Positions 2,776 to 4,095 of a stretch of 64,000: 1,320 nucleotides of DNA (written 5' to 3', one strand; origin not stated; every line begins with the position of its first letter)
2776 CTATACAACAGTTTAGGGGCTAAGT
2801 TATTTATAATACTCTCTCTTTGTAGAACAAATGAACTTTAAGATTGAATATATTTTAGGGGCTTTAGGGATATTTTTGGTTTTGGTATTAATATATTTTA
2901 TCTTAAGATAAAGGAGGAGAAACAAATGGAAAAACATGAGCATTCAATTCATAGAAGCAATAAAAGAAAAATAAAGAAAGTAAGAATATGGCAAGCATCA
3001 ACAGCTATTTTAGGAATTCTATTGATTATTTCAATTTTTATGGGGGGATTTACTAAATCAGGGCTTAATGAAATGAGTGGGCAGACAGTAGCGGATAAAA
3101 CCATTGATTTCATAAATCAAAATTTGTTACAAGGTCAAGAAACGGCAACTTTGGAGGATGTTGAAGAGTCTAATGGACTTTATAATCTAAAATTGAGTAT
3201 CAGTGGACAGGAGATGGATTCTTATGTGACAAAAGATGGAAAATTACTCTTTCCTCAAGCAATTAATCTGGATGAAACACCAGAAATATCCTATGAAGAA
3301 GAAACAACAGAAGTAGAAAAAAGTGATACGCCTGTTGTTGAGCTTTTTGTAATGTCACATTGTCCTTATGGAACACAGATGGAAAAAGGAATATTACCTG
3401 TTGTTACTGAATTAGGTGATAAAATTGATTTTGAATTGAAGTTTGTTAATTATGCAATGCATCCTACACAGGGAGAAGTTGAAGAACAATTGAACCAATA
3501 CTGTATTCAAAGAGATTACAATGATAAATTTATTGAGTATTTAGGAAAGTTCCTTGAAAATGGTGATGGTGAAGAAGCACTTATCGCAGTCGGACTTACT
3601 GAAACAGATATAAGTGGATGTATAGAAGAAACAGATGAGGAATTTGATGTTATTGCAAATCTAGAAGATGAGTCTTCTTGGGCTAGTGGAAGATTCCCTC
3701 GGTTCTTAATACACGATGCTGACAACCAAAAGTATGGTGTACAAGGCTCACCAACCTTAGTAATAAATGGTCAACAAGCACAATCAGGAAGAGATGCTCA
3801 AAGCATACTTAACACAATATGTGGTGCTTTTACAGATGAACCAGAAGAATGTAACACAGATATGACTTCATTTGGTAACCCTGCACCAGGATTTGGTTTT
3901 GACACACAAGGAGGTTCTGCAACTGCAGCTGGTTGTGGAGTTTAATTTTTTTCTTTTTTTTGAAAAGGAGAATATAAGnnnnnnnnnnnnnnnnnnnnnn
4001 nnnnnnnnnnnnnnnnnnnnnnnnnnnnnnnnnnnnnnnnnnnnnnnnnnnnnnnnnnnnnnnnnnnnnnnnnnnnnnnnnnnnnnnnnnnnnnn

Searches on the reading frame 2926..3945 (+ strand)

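Call 7: search_protein_families(library=pfam, proteins=[window:2926-3945:+], max_evalue=0.01)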
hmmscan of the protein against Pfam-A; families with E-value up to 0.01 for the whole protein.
window:2926-3945:+ (339 aa): 1 family
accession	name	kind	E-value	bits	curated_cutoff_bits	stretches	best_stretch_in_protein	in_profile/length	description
PF13192.12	Thioredoxin_3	-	0.0046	17.4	24.8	0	268-289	43-64/76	Thioredoxin domain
